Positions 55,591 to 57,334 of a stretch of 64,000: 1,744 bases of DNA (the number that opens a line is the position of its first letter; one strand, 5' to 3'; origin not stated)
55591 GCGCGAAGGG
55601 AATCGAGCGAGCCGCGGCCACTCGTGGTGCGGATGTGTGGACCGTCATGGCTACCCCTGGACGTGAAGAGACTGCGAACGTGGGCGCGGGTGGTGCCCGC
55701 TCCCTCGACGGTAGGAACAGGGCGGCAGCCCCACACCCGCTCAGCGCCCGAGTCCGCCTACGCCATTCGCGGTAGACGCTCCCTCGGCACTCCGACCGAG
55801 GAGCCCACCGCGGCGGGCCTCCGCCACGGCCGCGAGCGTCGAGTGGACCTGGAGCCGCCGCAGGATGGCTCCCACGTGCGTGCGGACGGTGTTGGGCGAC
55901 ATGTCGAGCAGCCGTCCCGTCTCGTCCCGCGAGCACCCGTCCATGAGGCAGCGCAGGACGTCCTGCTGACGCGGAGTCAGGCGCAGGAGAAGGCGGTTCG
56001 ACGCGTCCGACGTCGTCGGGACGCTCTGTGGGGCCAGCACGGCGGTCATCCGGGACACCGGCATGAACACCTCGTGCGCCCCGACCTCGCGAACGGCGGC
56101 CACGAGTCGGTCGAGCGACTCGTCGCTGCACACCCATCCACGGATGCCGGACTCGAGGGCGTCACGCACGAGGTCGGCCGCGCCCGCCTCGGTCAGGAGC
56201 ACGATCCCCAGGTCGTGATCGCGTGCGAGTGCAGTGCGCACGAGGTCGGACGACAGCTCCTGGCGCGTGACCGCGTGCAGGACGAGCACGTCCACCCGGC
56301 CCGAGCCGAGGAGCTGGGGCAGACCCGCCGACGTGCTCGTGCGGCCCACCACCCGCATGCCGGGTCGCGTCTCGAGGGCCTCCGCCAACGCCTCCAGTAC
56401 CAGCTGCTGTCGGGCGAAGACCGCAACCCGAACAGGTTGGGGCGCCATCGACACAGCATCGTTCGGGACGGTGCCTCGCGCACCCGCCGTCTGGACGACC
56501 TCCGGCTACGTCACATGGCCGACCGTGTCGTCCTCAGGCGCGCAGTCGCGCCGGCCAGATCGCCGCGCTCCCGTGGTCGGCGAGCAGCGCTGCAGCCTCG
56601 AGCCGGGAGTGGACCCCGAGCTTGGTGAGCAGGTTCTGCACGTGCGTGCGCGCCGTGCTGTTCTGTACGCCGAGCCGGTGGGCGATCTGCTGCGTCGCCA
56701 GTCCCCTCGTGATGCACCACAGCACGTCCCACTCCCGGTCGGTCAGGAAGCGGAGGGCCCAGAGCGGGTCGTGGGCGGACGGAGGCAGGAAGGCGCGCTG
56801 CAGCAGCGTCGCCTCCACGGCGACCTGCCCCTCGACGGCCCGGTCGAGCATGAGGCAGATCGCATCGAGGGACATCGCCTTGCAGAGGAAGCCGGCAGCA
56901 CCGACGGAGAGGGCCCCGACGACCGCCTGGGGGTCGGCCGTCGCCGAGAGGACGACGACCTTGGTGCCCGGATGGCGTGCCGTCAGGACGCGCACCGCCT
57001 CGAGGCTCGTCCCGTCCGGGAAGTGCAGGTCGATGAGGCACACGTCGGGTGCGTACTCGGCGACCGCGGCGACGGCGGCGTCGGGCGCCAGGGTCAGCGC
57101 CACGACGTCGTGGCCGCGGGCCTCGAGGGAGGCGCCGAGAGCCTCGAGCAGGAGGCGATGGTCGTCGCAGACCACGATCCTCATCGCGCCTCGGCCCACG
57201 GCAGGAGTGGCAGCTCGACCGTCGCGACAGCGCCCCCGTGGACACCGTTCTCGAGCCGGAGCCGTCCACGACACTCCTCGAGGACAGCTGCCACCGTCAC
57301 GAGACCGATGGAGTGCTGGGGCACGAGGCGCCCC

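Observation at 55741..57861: Sensor-less cytoplasmic histidine kinase plus two LuxR-type regulators directly upstream of the glycan operon, one lacking the phospho-acceptor pocket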

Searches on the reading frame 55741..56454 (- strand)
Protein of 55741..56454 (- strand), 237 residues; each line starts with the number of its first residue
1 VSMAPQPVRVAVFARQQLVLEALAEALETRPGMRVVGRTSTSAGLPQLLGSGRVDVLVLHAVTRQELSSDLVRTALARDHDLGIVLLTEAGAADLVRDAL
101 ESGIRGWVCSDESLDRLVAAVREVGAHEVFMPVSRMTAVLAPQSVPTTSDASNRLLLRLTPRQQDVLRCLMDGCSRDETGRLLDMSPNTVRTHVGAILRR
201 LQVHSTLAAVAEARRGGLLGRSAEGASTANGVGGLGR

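Call 5: search_protein_families(library=pfam, proteins=[window:55741-56454:-], max_evalue=0.01)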
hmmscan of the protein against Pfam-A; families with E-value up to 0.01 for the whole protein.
window:55741-56454:- (237 aa): 5 families
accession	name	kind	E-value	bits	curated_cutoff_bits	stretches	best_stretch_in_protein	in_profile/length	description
PF00196.25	GerE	-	3.9e-12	46.1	23.5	1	159-211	3-55/57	Bacterial regulatory proteins, luxR family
PF08281.18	Sigma70_r4_2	-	1.4e-06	28.3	25.7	1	154-201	6-54/54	Sigma-70, region 4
PF00072.30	Response_reg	-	0.00015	22.3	30.2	1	16-122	7-111/111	Response regulator receiver domain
PF03466.25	LysR_substrate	-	0.0011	18.9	28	1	12-80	12-79/209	LysR substrate binding domain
PF04545.22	Sigma70_r4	-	0.0073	16.2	24.1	0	156-202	2-49/50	Sigma-70, region 4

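Call 10: search_protein_families(library=ncbifam, proteins=[window:55741-56454:-], max_evalue=0.1)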
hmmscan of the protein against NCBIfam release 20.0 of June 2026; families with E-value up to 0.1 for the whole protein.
window:55741-56454:- (237 aa): 26 families (the best 25 are shown)
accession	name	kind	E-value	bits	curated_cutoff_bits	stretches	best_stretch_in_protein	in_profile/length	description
NF047785.1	respo_reg_MadR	equivalog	4.1e-20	72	300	1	12-219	5-209/209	MadR family response regulator transcription factor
NF007935.0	PRK10651.1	equivalog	6.6e-15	54.9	250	1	18-209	17-206/216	two-component system response regulator NarL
NF011896.0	PRK15369.1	equivalog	1e-14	54.7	242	1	10-215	6-206/211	two component system response regulator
NF052445.1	RespRegMctR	equivalog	6.7e-14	51.8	300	1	8-207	2-193/205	two-component system response regulator MctR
NF007708.0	PRK10403.1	equivalog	3.3e-12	46.3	343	1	7-210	6-205/215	nitrate/nitrite response regulator protein NarP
NF041830.1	RR_TF_ErdR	exception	2e-10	40.8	390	1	82-206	78-198/213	response regulator transcription factor ErdR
TIGR03020.2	EpsA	equivalog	1.7e-08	34.5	170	1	150-214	184-246/247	XrtB/PEP-CTERM-associated transcriptional regulator EpsA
NF007685.0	PRK10360.1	equivalog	1.9e-08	34.3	258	1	9-206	3-185/196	response regulator transcription factor UhpA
NF007505.1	PRK10100.1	equivalog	5.8e-08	32.7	250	1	104-211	93-197/204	biofilm master transcriptional regulator CsgD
NF006900.1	PRK09390.1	equivalog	1.3e-06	28.1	255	1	69-208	64-192/203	response regulator FixJ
NF009165.0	PRK12512.1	equivalog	9.4e-06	25.4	198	1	115-200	87-174/184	RNA polymerase sigma factor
NF007403.0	PRK09935.1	equivalog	1.6e-05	24.6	271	1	82-213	78-204/210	fimbria biosynthesis transcriptional regulator FimZ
TIGR03541.1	reg_near_HchA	equivalog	4.6e-05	23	215.6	1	157-217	170-230/232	PA1136 family autoinducer-binding transcriptional regulator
TIGR02937.1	sigma70-ECF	superfamily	8.6e-05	22.2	42.9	1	153-203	112-163/165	sigma-70 family RNA polymerase sigma factor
NF007018.1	PRK09483.1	equivalog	9.3e-05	22.2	280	1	16-218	10-208/217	UvrY/SirA/GacA family response regulator transcription factor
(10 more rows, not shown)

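Call 12: find_encoding_contigs(protein=window:55741-56454:-, flank=6000, max_places=6)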
Protein window:55741-56454:- (237 aa): no gene with exactly this product is on record in the collection.

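Call 13: find_homologous_proteins(query=window:55741-56448:-, max_evalue=0.00001)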
Query window:55741-56448:- (235 aa): 303 proteins with E <= 0.00001 among 8000 candidates; the best 120 are listed.
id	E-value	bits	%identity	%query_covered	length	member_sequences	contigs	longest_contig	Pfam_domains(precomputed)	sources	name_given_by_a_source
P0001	6.5e-141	485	100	100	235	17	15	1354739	PF00196.26,PF08281.19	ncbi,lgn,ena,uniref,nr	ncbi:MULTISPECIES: DNA-binding response regulator [unclassified Terrabacter]|uniref:response regulat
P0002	1.2e-114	399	85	100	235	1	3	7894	PF00196.26,PF08281.19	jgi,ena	-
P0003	1.9e-107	376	80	100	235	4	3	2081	PF00196.26,PF08281.19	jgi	jgi:DNA-binding NarL/FixJ family response regulator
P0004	7.8e-96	338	74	100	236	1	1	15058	PF00196.26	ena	-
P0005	1.8e-95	337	72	100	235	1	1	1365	PF00196.26,PF08281.19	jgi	jgi:DNA-binding NarL/FixJ family response regulator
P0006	4.6e-93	329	71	100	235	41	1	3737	PF00196.26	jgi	-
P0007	1.8e-86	307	69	100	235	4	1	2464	PF00196.26,PF08281.19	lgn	-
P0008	6.1e-84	299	67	100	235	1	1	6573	PF00196.26,PF08281.19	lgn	-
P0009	7.4e-82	292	64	100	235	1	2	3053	PF00196.26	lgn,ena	-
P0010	8.1e-82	292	66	100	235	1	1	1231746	PF00196.26,PF08281.19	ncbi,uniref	ncbi:response regulator transcription factor [Terrabacter sp. NPDC080008]|uniref:response regulator 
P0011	1.2e-78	282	65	100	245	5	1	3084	PF00196.26,PF08281.19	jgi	jgi:DNA-binding NarL/FixJ family response regulator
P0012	1.1e-77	279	65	100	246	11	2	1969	PF00196.26,PF08281.19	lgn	-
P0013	1.5e-69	252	60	100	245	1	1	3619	PF00196.26,PF08281.19,PF00072.31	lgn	-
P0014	2.4e-60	222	56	100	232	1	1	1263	PF00196.26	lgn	-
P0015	1.4e-58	216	53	100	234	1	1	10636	PF00196.26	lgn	-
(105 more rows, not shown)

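Call 39: predict_structure(alignment_id=A4)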
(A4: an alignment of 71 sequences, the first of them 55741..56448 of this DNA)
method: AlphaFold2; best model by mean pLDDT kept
length: 235 residues; sequences in the alignment: 71
mean_pLDDT: 83.6   pTM: 0.58
mean pLDDT of the five models: 83.6, 82.9, 82.9, 82.8, 80.3
residues with pLDDT >= 90: 136; 70-90: 56; 50-70: 22; < 50: 21
segments of 3 or more residues with pLDDT < 50: 142-145, 219-235
pLDDT, mean of each block of 10 residues (from residue 1): 87 94 96 95 90 92 72 90 87 79 92 96 94 74 53 84 94 95 97 95 90 66 34 38
secondary structure, 60 per line:
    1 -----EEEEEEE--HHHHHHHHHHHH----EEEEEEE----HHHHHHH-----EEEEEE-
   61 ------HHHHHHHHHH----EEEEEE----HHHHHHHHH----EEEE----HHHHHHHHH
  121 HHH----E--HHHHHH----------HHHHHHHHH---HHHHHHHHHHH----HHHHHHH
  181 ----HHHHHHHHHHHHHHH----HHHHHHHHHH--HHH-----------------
elements in order: E6-12 H15-26 E31-37 H42-48 E54-59 H67-76 E81-86 H91-99 E104-107 H112-123 H131-136 H147-155 H159-169 H174-180 H185-199 H204-213
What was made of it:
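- The fold is predicted with high confidence (call 39).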

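Call 43: fold_search(model_id=the predicted structure, library=pdb)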
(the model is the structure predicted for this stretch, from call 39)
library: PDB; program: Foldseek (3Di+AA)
matches with E <= 10: 1711; with E <= 0.001: 230
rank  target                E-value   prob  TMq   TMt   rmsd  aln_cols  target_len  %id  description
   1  5hev_A                1.8e-12  1.00  0.57  0.63   6.0       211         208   19  Crystal Structure of the beryllofluoride-activated LiaR from Enterococcus faecium (released 2016-11-16)
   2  4hye_A                2.1e-12  1.00  0.50  0.58  11.0       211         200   20  Crystal structure of a response regulator spr1814 from Streptococcus pneumoniae reveals unique interdomain contacts am (released 2013-06-05)
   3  5hev_B                2.2e-12  1.00  0.57  0.63   6.2       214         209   20  Crystal Structure of the beryllofluoride-activated LiaR from Enterococcus faecium (released 2016-11-16)
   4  4gvp_A                2.3e-12  1.00  0.51  0.57  16.0       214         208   20  Crystal Structure of the Response Regulator Protein VraR from Staphylococcus aureus (released 2013-05-08)
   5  5hev_C                6.3e-12  1.00  0.52  0.57   9.7       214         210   20  Crystal Structure of the beryllofluoride-activated LiaR from Enterococcus faecium (released 2016-11-16)
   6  4yn8                  7.1e-12  1.00  0.49  0.56   8.6       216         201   23  Crystal Structure of Response Regulator ChrA in Heme-Sensing Two Component System (released 2015-08-19)
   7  4zmr_A                1.7e-11  1.00  0.52  0.59   8.4       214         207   20  Structural characterization of the full-length response regulator spr1814 in complex with a phosphate analogue reveals (released 2016-04-27)
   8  6eo3_A                7.3e-11  1.00  0.51  0.57   9.2       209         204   20  Conformational dynamism for DNA interaction in Salmonella typhimurium RcsB response regulator. S207C P212121 (released 2017-11-15)
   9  5o8y_H                7.3e-11  1.00  0.52  0.58   8.9       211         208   19  Conformational dynamism for DNA interaction in Salmonella typhimurium RcsB response regulator. (released 2017-11-15)
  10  6eo2                  8.7e-11  1.00  0.51  0.57   8.9       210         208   20  Conformational dynamism for DNA interaction in Salmonella typhimurium RcsB response regulator. S207C crossed (released 2017-11-15)
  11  5vxn_A                9.8e-11  1.00  0.50  0.58  11.1       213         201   19  Structure of two RcsB dimers bound to two parallel DNAs. (released 2018-03-07)
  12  4ldz_A                1.1e-10  1.00  0.50  0.59  11.6       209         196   22  Crystal structure of the full-length response regulator DesR in the active state (released 2014-07-16)
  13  4ldz_B                1.3e-10  1.00  0.49  0.60   7.9       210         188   20  Crystal structure of the full-length response regulator DesR in the active state (released 2014-07-16)
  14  6zj2_B                1.4e-10  1.00  0.49  0.55  11.1       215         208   20  Structure of RcsB from Salmonella enterica serovar Typhimurium bound to promoter rprA in the presence of phosphomimeti (released 2021-02-17)
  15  5o8z_B                1.6e-10  1.00  0.49  0.54  12.7       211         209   19  Conformational dynamism for DNA interaction in Salmonella typhimurium RcsB response regulator. (released 2017-11-15)
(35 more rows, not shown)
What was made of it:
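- Closest known: VpsT / CsgD atypical LuxR-type regulators of exopolysaccharide genes. Same: There are weak NCBIfam (CsgD, EpsA) and fold (VpsT) similarities (calls 10, 43).
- Checked: AlphaFold (pLDDT 83.6) still gives a complete (beta-alpha)5 receiver fold plus a four-helix HTH (call 39), matching LiaR, VraR, RcsB, DesR and NarL (call 43).
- VpsT structures appear among the fold matches (call 43).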

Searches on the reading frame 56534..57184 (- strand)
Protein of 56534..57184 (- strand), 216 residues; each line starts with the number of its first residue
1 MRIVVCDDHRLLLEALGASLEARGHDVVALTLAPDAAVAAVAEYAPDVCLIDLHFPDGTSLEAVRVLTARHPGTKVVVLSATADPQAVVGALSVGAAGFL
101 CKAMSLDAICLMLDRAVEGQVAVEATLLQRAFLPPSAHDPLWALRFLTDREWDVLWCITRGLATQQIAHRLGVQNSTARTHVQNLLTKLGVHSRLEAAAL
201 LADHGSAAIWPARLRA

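Call 5: search_protein_families(library=pfam, proteins=[window:56534-57184:-], max_evalue=0.01)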
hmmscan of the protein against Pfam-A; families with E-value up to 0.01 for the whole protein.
window:56534-57184:- (216 aa): 5 families
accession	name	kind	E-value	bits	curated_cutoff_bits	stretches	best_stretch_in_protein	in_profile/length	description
PF00072.30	Response_reg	-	1.8e-18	67.2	30.2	1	3-112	1-109/111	Response regulator receiver domain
PF00196.25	GerE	-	1.5e-15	57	23.5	1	147-199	3-55/57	Bacterial regulatory proteins, luxR family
PF19889.5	DUF6362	-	0.0019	18.9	31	1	144-188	53-97/98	Domain of unknown function (DUF6362)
PF20161.5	VpsR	-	0.0036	17.5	23.7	0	18-75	25-80/121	VpsR domain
PF02310.24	B12-binding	-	0.0052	17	32.1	1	9-78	13-86/121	B12 binding domain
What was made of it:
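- On NarL/FixJ response regulator (gene 56534-57184): Response_reg 67 bits and GerE 57 bits (call 5).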

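Call 10: search_protein_families(library=ncbifam, proteins=[window:56534-57184:-], max_evalue=0.1)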
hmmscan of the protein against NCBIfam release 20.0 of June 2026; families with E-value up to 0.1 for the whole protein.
window:56534-57184:- (216 aa): 89 families (the best 25 are shown)
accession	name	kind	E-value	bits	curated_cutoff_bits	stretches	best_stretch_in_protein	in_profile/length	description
NF007935.0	PRK10651.1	equivalog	1.5e-28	99.4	250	1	2-201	8-210/216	two-component system response regulator NarL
NF047785.1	respo_reg_MadR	equivalog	3.6e-26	91.8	300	1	1-198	1-200/209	MadR family response regulator transcription factor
NF052445.1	RespRegMctR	equivalog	2.7e-25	89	300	1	2-196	3-194/205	two-component system response regulator MctR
NF011896.0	PRK15369.1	equivalog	9.7e-22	77.6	242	1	2-195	5-198/211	two component system response regulator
NF041830.1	RR_TF_ErdR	exception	4.9e-21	75.4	390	1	2-204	3-208/213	response regulator transcription factor ErdR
NF007708.0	PRK10403.1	equivalog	6.1e-19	68.3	343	1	2-202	8-209/215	nitrate/nitrite response regulator protein NarP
NF007018.1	PRK09483.1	equivalog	1.9e-17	63.6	280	1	3-205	4-207/217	UvrY/SirA/GacA family response regulator transcription factor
NF007685.0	PRK10360.1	equivalog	5.5e-16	58.9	258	1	3-201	4-192/196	response regulator transcription factor UhpA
NF007419.0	PRK09958.1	equivalog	3.6e-15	56.1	251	1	2-196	2-193/204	acid-sensing system DNA-binding response regulator EvgA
NF006900.1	PRK09390.1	equivalog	6.7e-13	48.6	255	1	3-193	7-189/203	response regulator FixJ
TIGR01818.1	ntrC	equivalog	1.7e-12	46.9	558.6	1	3-122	1-119/463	nitrogen regulation protein NR(I)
NF008469.0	PRK11361.1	equivalog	1.8e-12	46.7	714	1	2-120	6-123/461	acetoacetate metabolism transcriptional regulator AtoC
NF003420.0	PRK04841.1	equivalog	4.1e-12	45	537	1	147-199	839-891/903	HTH-type transcriptional regulator MalT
NF033791.1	ActR_PrrA_rreg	equivalog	5.5e-12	46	250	1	3-116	4-116/173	ActR/PrrA/RegA family redox response regulator transcription factor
NF009206.0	PRK12555.1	subfamily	1.4e-10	40.7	342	1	1-100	1-102/340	chemotaxis-specific protein-glutamate methyltransferase CheB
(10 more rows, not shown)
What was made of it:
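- On NarL/FixJ response regulator (gene 56534-57184): NarL equivalog-model similarity E = 1.5e-28, below its cutoff (call 10).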
